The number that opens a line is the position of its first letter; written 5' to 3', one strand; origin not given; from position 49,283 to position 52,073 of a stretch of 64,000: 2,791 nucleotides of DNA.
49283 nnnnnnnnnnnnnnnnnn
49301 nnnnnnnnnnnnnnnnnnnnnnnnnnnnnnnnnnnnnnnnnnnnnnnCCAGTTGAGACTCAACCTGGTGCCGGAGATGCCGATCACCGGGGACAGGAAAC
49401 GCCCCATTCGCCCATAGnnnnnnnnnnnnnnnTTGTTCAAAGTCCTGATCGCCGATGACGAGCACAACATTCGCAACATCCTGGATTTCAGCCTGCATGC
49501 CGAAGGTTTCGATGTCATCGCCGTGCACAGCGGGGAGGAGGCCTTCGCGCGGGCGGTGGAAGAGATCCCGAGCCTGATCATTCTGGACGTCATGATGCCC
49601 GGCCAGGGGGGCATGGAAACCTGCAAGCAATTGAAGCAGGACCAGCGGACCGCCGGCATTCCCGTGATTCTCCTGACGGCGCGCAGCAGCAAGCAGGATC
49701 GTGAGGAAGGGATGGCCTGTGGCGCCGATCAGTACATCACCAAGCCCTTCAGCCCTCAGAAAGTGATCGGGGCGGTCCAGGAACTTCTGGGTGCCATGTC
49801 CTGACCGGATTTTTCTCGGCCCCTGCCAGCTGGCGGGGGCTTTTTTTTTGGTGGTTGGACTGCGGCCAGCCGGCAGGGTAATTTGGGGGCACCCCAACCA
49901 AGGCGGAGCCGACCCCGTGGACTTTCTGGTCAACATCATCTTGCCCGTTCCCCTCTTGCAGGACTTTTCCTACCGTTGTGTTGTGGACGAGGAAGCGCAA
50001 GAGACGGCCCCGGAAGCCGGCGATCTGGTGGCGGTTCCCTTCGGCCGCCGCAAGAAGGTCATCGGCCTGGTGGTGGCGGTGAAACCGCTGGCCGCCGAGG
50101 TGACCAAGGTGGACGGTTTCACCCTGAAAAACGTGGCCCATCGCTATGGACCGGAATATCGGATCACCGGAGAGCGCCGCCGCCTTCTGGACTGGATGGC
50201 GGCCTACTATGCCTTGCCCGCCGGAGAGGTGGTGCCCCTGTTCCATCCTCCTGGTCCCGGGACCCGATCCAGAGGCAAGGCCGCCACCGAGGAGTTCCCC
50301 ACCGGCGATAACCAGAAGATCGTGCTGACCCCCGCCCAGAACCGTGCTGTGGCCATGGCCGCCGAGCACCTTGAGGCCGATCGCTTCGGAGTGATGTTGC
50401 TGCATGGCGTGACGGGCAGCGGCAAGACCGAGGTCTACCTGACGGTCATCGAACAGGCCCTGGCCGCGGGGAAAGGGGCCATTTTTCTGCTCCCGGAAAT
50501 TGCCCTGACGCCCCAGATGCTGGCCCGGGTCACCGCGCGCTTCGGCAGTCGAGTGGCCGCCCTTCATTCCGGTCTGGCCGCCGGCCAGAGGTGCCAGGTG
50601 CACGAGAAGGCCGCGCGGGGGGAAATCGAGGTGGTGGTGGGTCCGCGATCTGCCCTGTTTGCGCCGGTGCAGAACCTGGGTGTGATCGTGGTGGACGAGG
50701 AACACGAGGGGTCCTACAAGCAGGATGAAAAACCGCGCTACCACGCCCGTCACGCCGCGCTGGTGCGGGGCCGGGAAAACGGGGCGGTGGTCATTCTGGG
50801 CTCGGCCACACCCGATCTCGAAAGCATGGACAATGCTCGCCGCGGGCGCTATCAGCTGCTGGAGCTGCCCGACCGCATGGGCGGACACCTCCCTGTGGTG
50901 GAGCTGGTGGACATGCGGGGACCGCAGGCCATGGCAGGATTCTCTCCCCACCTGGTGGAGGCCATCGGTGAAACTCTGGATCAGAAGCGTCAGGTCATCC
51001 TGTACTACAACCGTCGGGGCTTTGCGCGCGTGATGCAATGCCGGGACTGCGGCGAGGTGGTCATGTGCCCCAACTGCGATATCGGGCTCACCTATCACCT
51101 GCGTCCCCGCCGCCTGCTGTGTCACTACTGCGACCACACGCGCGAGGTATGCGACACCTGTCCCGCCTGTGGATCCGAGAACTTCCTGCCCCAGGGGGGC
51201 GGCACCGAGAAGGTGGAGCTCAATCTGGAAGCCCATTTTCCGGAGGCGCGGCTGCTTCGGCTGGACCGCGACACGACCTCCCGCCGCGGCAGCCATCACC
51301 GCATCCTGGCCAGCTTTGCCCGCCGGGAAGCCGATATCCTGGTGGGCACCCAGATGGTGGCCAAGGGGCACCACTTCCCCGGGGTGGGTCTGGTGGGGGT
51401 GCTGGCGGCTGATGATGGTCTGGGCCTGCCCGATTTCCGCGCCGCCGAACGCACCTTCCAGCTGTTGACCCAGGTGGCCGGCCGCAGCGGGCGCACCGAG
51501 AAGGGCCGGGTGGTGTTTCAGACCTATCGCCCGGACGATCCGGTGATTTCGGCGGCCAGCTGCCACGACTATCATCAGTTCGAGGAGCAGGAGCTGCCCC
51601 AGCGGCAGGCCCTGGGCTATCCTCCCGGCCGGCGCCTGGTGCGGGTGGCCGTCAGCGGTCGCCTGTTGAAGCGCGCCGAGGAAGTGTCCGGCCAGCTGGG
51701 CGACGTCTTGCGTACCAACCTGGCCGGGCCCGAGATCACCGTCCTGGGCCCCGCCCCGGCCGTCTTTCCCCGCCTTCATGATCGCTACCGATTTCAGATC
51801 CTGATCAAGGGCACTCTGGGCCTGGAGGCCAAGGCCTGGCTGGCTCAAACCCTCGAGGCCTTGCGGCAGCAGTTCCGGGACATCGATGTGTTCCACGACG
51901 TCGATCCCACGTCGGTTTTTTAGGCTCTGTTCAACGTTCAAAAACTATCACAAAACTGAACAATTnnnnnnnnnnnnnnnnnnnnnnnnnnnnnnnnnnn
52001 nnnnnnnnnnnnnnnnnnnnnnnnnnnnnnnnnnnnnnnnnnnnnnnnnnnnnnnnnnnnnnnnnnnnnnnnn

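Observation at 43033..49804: Five-gene signalling cassette built around two histidine kinases fused to HD-GYP domains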

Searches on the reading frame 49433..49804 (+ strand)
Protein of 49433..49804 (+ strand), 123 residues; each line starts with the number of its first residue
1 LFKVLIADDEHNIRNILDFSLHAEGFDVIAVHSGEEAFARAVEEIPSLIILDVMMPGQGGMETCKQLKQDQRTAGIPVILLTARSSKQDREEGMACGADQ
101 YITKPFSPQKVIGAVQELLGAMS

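Call 3: search_protein_families(library=pfam, proteins=[window:49433-49804:+], max_evalue=0.01)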
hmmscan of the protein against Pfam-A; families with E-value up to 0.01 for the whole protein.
window:49433-49804:+ (123 aa): 1 family
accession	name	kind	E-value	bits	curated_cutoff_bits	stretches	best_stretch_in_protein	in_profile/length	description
PF00072.30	Response_reg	-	7.2e-28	97.4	30.2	1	4-115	1-110/111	Response regulator receiver domain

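Call 16: search_protein_families(library=ncbifam, proteins=[window:49433-49804:+], max_evalue=0.001)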
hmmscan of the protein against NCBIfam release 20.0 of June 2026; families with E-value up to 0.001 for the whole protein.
window:49433-49804:+ (123 aa): 102 families (the best 25 are shown)
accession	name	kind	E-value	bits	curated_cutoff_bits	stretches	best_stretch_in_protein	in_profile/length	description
TIGR02154.1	PhoB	equivalog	2.4e-36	125.2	296.2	1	3-119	4-120/226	phosphate regulon transcriptional regulator PhoB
NF053854.1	RespRegPhoBBctds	equivalog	1.6e-31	109.4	270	1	4-119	1-115/225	two-component system response regulator PhoB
NF045944.1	ResRegRpaBCyano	equivalog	2.3e-30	105.7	330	1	5-119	1-112/229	response regulator transcription factor RpaB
NF007135.0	PRK09581.1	equivalog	5.6e-30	104.5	474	1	3-118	4-119/457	PleD family two-component system response regulator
NF040534.1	resp_reg_YycF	equivalog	2e-29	102.5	340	1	3-116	2-112/231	response regulator YycF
NF040689.1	MtrAB_MtrA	equivalog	1e-28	100.2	300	1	4-116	1-110/219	MtrAB system response regulator MtrA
NF008296.0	PRK11083.1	equivalog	1.9e-28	99.4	273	1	3-119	5-118/228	two-component system response regulator CreB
NF007546.0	PRK10161.1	equivalog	2.2e-26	92.8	471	1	3-118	4-119/229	phosphate response regulator transcription factor PhoB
NF007005.1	PRK09468.1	equivalog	4.7e-26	91.6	331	1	3-119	5-119/237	osmolarity response regulator transcription factor OmpR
NF008199.0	PRK10955.1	equivalog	3e-25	89.5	341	1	1-119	1-115/232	envelope stress response regulator transcription factor CpxR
NF033117.2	vanR_ACDEGLN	exception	4.4e-25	88.6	350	1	4-117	1-111/226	VanR-ABDEGLN family response regulator transcription factor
NF033120.0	vanR_FM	exception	5.5e-25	88.3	460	1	3-116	5-115/231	vancomycin resistance response regulator transcription factor, VanR-F/VanR-M family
NF007982.1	PRK10710.1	equivalog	9.9e-23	80.9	380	1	3-119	9-122/235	envelope stress response regulator BaeR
NF051850.1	RespRegRprY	equivalog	1.6e-21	76.8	370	1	2-117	5-118/234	response regulator transcription factor RprY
NF041733.1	resp_reg_CseB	equivalog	8e-21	74.5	350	1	3-116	2-112/228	two-component system response regulator CseB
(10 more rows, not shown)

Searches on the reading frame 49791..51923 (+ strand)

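Call 3: search_protein_families(library=pfam, proteins=[window:49791-51923:+], max_evalue=0.01)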
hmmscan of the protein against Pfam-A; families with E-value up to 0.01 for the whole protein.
window:49791-51923:+ (710 aa): 7 families
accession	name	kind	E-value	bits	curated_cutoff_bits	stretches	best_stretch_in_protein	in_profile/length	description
PF00270.35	DEAD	-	9.6e-17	61.6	26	1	181-347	2-165/167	DEAD/DEAH box helicase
PF18074.6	PriA_C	-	1.2e-15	58.5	26.9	1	614-706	3-95/95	Primosomal protein N C-terminal domain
PF17764.6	PriA_3primeBD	-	2.2e-14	53.5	22.7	1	49-151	2-94/96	3'DNA-binding domain (3'BD)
PF04851.21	ResIII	-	2.6e-13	50.7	22.5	1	177-341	2-162/164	Type III restriction enzyme, res subunit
PF18319.7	Zn_ribbon_PriA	-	1.7e-10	41.1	26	1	426-451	1-26/27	PriA DNA helicase Cys-rich region (CRR) domain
PF00271.37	Helicase_C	-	1.7e-06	28.7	23.5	1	502-569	54-109/110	Helicase conserved C-terminal domain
PF13604.12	AAA_30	-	0.0032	17.7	27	1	189-303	8-96/191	AAA domain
